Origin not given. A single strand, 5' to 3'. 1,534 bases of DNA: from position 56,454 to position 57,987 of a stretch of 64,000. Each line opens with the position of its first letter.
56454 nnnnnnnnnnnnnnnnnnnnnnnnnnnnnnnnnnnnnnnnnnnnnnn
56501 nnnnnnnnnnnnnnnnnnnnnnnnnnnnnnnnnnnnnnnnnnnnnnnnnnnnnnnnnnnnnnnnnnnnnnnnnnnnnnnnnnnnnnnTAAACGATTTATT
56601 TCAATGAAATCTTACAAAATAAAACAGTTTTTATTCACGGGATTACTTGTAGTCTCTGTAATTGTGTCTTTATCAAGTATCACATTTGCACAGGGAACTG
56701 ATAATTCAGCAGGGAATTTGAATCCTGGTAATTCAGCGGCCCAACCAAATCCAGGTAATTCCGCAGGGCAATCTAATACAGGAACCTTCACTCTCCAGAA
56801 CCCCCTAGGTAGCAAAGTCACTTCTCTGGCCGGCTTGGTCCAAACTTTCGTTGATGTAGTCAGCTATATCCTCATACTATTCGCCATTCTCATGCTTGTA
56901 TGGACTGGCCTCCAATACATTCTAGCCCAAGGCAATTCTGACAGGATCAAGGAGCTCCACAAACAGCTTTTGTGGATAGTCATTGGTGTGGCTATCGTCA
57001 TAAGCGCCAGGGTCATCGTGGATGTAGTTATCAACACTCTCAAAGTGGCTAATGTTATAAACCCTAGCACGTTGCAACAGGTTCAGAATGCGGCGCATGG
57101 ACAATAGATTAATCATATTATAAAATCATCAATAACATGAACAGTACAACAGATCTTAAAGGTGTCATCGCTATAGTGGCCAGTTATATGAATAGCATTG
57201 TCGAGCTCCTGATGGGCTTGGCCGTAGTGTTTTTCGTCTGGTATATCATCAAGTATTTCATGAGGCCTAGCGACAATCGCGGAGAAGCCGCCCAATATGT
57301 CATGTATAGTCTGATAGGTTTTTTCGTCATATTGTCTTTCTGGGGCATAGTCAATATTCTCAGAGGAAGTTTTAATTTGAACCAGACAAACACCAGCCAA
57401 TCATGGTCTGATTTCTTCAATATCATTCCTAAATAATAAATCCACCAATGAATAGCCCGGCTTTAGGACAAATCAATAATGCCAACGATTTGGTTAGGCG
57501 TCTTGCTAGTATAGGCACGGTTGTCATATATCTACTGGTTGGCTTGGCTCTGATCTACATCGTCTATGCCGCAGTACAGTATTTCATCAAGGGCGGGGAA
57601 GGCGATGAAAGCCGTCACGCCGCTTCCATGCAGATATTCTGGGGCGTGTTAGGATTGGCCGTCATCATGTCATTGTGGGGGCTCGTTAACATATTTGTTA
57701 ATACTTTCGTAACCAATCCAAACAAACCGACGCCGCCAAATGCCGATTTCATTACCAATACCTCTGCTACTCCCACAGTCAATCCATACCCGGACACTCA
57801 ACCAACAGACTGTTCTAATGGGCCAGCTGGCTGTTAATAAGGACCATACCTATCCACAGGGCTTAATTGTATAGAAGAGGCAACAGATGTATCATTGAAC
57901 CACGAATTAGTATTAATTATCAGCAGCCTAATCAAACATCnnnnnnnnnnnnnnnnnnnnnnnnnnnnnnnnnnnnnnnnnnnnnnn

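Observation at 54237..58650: Six tandem, divergent VirB2/TrbC-like mini-pilin genes behind a methyltransferase and an anchored solute-binding-like protein, with no secretion machinery in view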

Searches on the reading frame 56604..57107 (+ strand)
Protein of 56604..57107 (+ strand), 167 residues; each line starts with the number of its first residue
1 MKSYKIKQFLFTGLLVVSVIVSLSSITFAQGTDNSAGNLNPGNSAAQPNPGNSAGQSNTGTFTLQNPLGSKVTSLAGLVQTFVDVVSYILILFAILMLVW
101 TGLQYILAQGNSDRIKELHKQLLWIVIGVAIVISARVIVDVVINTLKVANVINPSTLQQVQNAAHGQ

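Call 3: search_protein_families(library=pfam, proteins=[window:56604-57107:+], max_evalue=1)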
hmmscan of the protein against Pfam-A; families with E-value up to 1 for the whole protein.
window:56604-57107:+ (167 aa): 7 families
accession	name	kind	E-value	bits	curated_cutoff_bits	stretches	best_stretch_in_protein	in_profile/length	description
PF18895.5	T4SS_pilin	-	1.2e-10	41.8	26.6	1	72-142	2-71/71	Type IV secretion system pilin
PF04956.18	TrbC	-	4.9e-08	33.5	27.9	1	73-140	35-96/98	TrbC/VIRB2 pilin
PF04290.18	DctQ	-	0.0056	17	28.3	1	74-144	56-128/132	Tripartite ATP-independent periplasmic transporters, DctQ component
PF01312.24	Bac_export_2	-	0.028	14.1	24.4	1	71-148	124-204/335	FlhB HrpN YscU SpaS Family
PF12420.13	DUF3671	-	0.25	11.2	34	1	3-107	158-209/223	Fam-L, Fam-M like protein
PF06196.17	DUF997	-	0.29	11.5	26.3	1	89-141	9-62/77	Protein of unknown function (DUF997)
PF06679.17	DUF1180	-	0.74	10.7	27.7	0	29-148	29-123/167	Membrane protein FAM174-like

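Call 4: search_protein_families(library=ncbifam, proteins=[window:56604-57107:+], max_evalue=1)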
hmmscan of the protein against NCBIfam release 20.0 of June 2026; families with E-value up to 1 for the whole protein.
window:56604-57107:+ (167 aa): 3 families
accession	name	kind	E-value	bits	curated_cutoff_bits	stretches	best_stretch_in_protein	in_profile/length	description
NF045849.1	ICE_MMCAP2_0565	equivalog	1.1e-05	25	40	1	73-145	7-79/80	Mbov_0395 family pilin-like conjugal transfer protein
TIGR01432.1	QOXA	equivalog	0.064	12.6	240.95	1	55-137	12-94/227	cytochrome aa3 quinol oxidase subunit II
NF045890.1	conj_pls20_p028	equivalog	0.1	11.4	150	1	72-144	57-118/377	pLS20_p028 family conjugation system transmembrane protein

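Call 53: search_solved_structures(query=A3, max_evalue=10)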
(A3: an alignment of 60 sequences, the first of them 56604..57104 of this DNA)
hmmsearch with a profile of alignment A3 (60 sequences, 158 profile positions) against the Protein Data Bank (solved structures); distinct sequences matched with E-value up to 10: 2.
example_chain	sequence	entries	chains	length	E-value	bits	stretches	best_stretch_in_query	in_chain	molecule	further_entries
5u9n_A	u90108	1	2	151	1.9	11.3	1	30-77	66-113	Bromo domain containing protein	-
7jro_g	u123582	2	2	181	9.3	9.1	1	34-78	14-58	cytochrome c oxidase subunit 6b-1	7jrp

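Call 80: search_protein_families(library=pfam, alignment_id=A3, max_evalue=0.001)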
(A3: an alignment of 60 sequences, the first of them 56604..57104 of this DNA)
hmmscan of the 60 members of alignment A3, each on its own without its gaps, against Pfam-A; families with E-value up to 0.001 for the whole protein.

A. member 1, window:56604-57104:+ (167 aa): 2 families
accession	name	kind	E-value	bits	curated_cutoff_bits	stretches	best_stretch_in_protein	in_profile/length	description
PF18895.5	T4SS_pilin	-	1.2e-10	41.8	26.6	1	72-142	2-71/71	Type IV secretion system pilin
PF04956.18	TrbC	-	4.9e-08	33.5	27.9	1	73-140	35-96/98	TrbC/VIRB2 pilin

B. families by the number of members that match (of 60 scanned): 11 families
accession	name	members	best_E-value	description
PF18895.5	T4SS_pilin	60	1.9e-13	Type IV secretion system pilin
PF04956.18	TrbC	56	5.1e-11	TrbC/VIRB2 pilin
PF04290.18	DctQ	8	7.2e-05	Tripartite ATP-independent periplasmic transporters, DctQ component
PF02322.20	Cyt_bd_oxida_II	3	2.7e-05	Cytochrome bd terminal oxidase subunit II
PF19607.4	DUF6112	2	0.00022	Family of unknown function (DUF6112)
PF11190.13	DUF2976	2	0.00035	Protein of unknown function (DUF2976)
PF07214.17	DUF1418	1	0.00015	Protein of unknown function (DUF1418)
PF11359.13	gpUL132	1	0.00041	Envelope glycoprotein UL132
PF07332.16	Phage_holin_3_6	1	0.0006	Putative Actinobacterial Holin-X, holin superfamily III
PF06781.17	CrgA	1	0.00072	Cell division protein CrgA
PF06196.17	DUF997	1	0.00087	Protein of unknown function (DUF997)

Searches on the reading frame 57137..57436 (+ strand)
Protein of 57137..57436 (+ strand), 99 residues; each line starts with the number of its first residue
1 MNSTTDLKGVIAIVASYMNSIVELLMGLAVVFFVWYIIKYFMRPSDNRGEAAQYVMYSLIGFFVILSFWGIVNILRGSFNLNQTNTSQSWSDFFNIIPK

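Call 3: search_protein_families(library=pfam, proteins=[window:57137-57436:+], max_evalue=1)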
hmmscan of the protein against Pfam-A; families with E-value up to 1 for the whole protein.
window:57137-57436:+ (99 aa): 6 families
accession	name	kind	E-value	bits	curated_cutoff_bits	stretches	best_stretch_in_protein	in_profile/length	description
PF18895.5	T4SS_pilin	-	2e-08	34.6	26.6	1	19-75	14-71/71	Type IV secretion system pilin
PF10251.14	PEN-2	-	0.0014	19.4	25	1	28-74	23-73/93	Presenilin enhancer-2 subunit of gamma secretase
PF06570.16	DUF1129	-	0.011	15.8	29.1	1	21-81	119-177/207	Protein of unknown function (DUF1129)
PF12750.12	Maff2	-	0.051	13.9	27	1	65-89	21-45/70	Maff2 family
PF00335.26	Tetraspanin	-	0.061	13.4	32.1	1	20-76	9-70/225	Tetraspanin family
PF12725.13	DUF3810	-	0.25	11.1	28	1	20-71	23-81/311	Protein of unknown function (DUF3810)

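Call 4: search_protein_families(library=ncbifam, proteins=[window:57137-57436:+], max_evalue=1)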
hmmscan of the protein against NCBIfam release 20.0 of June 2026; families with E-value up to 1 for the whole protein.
window:57137-57436:+ (99 aa): 10 families
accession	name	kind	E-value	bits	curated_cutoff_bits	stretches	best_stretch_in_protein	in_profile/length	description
NF045849.1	ICE_MMCAP2_0565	equivalog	3.6e-06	26.6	40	1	8-77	3-78/80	Mbov_0395 family pilin-like conjugal transfer protein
NF037976.1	gtrA_1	subfamily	0.0036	17.4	50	1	13-76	26-93/126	GtrA family protein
NF038351.1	cyt_ox_assem_30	subfamily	0.011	15.6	27.5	1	25-42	11-28/30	cytochrome oxidase small assembly protein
NF033883.1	conj_TraQ_IncI1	equivalog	0.026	14.4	80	1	11-78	7-73/175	conjugal transfer protein TraQ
NF041554.1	SA1362_fam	subfamily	0.054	13.6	42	1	14-54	21-61/70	SA1362 family protein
NF002923.0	PRK03557.1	equivalog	0.12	11.6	408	1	13-70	88-141/313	CDF family zinc transporter ZitB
TIGR02459.1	CbtB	hypoth_equivalog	0.25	11.9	64.4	0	2-34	4-36/60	cobalt transporter subunit CbtB (proposed)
TIGR00304.2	TIGR00304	equivalog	0.26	11.1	33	1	11-43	43-75/76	TIGR00304 family membrane protein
NF041560.1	T6SS_Burk_ExIF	subfamily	0.28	10.8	90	1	15-74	123-185/234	putative type VI secretion system effector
NF007973.0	PRK10697.1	equivalog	0.83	9.6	136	0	7-41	19-62/119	envelope stress response membrane protein PspC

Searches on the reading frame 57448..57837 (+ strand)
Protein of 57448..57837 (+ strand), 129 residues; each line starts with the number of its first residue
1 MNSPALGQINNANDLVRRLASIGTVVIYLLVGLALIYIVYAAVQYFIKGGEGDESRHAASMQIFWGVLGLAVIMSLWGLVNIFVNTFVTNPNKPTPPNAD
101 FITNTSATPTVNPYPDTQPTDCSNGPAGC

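Call 3: search_protein_families(library=pfam, proteins=[window:57448-57837:+], max_evalue=1)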
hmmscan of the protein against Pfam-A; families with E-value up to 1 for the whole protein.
window:57448-57837:+ (129 aa): 5 families
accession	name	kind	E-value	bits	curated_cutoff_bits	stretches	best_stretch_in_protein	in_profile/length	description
PF18895.5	T4SS_pilin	-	1.7e-08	34.9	26.6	1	19-83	9-71/71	Type IV secretion system pilin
PF07214.17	DUF1418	-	0.011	16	22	1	24-84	10-72/94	Protein of unknown function (DUF1418)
PF23494.1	bPH_10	-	0.078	12.8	27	0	8-41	46-79/151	YqeB-like bacterial PH domain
PF12725.13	DUF3810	-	0.09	12.6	28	1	21-79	23-81/311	Protein of unknown function (DUF3810)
PF04835.17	Pox_A9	-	0.25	12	22.8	1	21-39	29-47/53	A9 protein conserved region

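Call 4: search_protein_families(library=ncbifam, proteins=[window:57448-57837:+], max_evalue=1)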
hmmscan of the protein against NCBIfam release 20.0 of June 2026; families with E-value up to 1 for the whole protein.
window:57448-57837:+ (129 aa): 4 families
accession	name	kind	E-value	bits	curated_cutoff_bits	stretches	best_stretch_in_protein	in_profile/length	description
NF045849.1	ICE_MMCAP2_0565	equivalog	9.6e-06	25.2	40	1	21-86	12-79/80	Mbov_0395 family pilin-like conjugal transfer protein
NF038018.1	qmoC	equivalog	0.068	12.6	300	1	48-106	213-267/360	quinone-interacting membrane-bound oxidoreductase complex subunit QmoC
NF041554.1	SA1362_fam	subfamily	0.11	12.7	42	1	24-41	2-19/70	SA1362 family protein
TIGR01297.1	CDF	superfamily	0.18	11.1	82.35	1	18-77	69-122/285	cation diffusion facilitator family transporter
